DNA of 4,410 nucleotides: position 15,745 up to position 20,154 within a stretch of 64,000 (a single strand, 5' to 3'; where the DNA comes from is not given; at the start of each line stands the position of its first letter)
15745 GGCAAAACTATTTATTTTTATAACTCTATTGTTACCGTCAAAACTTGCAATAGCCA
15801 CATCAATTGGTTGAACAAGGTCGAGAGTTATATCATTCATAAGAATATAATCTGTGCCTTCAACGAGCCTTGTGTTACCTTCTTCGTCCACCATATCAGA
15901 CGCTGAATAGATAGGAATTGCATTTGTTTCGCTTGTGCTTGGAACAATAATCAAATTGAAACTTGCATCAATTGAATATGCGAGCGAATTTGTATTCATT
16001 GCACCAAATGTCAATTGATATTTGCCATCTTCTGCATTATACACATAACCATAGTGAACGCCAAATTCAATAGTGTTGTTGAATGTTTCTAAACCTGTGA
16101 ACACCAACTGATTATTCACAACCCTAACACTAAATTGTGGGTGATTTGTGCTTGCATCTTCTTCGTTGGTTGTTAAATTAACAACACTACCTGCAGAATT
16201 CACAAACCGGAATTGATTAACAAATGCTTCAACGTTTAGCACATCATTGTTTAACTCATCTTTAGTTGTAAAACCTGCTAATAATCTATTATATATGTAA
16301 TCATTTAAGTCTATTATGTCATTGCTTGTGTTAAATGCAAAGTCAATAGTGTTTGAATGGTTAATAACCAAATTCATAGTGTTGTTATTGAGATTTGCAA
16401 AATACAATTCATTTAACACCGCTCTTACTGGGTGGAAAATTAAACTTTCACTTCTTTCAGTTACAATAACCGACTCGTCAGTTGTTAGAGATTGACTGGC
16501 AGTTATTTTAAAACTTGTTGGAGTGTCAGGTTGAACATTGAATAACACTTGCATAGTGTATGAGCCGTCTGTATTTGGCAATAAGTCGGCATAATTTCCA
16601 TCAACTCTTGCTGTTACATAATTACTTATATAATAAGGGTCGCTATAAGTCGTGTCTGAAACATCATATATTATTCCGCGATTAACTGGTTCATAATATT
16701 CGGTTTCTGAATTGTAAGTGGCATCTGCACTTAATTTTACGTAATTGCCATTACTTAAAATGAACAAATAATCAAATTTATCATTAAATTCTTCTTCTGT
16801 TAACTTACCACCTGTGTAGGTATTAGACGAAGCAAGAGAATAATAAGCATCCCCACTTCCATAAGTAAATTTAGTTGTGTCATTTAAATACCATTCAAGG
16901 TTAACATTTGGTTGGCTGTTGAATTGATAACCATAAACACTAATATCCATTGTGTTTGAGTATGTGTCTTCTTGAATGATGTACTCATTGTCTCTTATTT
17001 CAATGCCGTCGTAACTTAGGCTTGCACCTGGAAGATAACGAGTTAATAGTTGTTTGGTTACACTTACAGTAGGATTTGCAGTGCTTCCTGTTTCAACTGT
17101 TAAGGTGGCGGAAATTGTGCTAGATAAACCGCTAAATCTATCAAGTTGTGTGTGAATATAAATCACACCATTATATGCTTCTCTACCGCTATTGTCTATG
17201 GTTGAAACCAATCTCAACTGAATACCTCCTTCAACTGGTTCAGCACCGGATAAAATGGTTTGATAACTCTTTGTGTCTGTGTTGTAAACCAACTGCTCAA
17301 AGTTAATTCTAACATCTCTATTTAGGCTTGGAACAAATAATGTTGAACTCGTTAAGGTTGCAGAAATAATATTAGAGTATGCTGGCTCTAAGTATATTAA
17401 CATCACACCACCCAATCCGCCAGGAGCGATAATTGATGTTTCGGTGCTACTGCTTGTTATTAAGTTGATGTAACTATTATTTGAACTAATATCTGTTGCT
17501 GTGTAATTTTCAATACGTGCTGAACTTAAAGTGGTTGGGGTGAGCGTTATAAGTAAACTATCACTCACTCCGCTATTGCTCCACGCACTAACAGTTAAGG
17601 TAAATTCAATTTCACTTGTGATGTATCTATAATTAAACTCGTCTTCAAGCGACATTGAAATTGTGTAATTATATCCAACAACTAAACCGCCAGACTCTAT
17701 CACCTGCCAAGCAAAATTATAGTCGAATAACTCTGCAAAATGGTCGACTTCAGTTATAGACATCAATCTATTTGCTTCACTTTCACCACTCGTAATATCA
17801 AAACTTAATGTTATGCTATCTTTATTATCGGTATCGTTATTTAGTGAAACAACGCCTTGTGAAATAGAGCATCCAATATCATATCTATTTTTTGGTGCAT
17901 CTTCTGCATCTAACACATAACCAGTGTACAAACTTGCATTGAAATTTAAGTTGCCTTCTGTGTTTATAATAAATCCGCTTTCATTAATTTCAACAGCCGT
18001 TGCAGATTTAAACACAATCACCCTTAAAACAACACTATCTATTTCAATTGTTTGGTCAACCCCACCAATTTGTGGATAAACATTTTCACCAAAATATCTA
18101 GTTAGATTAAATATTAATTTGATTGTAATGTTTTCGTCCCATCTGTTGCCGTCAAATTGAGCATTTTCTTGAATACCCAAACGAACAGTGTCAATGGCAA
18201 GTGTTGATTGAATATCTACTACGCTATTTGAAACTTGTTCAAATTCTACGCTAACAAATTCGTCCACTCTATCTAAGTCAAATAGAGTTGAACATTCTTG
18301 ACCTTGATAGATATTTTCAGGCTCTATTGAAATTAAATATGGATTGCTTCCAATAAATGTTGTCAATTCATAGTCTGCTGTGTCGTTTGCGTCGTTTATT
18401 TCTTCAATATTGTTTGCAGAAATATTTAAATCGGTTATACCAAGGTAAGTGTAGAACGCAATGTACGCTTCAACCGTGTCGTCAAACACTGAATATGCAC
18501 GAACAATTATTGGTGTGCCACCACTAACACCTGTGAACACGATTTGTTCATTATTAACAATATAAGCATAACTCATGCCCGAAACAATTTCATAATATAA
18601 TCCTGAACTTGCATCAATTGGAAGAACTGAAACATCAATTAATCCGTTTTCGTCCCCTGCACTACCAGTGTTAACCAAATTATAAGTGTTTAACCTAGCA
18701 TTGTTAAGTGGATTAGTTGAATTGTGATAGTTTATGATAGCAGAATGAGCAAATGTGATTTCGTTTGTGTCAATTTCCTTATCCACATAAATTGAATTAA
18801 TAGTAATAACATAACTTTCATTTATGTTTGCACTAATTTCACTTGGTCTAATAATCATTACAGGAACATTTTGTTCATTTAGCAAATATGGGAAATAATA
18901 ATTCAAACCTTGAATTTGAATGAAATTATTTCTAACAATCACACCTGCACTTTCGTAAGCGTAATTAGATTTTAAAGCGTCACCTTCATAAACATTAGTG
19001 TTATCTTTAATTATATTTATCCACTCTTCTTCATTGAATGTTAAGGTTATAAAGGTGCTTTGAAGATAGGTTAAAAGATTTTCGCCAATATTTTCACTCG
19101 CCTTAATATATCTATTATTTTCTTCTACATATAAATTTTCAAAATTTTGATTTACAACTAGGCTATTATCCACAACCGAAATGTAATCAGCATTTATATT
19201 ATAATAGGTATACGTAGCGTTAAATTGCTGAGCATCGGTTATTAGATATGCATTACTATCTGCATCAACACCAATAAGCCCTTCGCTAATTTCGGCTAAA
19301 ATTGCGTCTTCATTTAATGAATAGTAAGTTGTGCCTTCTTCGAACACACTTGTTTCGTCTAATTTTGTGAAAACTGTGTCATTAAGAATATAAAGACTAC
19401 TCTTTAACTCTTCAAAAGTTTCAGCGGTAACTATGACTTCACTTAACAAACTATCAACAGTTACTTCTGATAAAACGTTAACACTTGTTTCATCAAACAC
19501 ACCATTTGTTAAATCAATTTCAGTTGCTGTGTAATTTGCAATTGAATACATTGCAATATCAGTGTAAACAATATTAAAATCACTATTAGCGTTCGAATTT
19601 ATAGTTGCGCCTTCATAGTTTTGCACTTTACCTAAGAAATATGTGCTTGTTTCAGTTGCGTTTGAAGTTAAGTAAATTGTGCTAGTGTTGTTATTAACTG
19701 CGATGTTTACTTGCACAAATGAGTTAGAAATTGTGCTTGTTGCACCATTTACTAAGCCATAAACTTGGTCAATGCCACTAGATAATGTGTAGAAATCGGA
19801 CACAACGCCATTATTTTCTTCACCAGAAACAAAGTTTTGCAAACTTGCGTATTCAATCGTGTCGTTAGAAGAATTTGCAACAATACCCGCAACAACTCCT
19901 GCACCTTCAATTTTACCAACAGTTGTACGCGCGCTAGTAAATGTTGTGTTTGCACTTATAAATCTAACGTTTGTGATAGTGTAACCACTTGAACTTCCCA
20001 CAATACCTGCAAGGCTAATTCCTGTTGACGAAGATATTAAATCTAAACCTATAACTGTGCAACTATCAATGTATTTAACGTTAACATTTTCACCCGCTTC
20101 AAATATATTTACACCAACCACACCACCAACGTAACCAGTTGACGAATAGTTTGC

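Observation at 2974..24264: A single 21.3-kb gene encoding a 7,096-aa GLUG-repeat surface protein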

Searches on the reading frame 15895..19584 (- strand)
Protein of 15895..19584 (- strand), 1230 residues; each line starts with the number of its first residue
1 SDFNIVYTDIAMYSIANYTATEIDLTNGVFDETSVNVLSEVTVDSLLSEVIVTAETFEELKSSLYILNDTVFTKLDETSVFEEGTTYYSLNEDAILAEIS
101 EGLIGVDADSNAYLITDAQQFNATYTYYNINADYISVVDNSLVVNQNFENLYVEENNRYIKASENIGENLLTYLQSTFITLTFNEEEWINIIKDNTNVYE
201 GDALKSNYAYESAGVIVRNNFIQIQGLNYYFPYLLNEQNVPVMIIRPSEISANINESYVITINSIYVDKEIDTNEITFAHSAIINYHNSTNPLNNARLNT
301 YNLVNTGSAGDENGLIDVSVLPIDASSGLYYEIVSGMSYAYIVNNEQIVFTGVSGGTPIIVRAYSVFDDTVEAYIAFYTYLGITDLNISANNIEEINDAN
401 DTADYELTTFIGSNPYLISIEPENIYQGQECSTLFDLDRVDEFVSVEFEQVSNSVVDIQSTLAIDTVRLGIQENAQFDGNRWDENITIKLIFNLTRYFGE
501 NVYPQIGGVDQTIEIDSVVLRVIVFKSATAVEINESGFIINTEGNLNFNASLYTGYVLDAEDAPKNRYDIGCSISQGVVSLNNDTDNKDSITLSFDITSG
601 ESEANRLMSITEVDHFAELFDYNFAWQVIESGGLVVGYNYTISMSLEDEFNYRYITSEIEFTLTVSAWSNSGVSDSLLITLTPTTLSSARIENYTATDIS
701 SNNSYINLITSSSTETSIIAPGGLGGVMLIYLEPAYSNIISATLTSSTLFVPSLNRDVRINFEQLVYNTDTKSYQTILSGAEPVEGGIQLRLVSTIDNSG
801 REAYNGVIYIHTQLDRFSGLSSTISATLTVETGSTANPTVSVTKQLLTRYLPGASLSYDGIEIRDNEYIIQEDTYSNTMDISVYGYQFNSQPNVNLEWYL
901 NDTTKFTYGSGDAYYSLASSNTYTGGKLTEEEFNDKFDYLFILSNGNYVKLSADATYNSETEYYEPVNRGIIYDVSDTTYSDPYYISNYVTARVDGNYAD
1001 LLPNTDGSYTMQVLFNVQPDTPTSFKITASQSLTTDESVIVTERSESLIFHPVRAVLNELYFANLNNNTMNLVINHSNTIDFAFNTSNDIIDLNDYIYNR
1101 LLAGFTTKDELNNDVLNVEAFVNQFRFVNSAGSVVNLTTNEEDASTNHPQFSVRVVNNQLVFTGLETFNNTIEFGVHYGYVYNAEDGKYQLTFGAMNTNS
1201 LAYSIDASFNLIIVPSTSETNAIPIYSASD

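Call 93: search_protein_families(library=phrogs, proteins=[window:15895-19584:-], max_evalue=0.01)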
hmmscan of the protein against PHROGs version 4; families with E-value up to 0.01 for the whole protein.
window:15895-19584:- (1230 aa): 0 families

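Call 94: search_protein_families(library=padloc, proteins=[window:15895-19584:-], max_evalue=0.01)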
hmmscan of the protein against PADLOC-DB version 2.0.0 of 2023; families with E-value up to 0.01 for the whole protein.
window:15895-19584:- (1230 aa): 0 families

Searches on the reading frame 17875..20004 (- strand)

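Call 7: search_protein_families(library=pfam, proteins=[window:17875-20004:-], max_evalue=10)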
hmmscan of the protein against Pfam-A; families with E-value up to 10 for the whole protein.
window:17875-20004:- (710 aa): 1 family
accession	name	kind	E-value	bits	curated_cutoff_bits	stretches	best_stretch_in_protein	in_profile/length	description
PF12497.13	ERbeta_N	-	0.21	11.9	25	1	391-431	10-50/114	Estrogen receptor beta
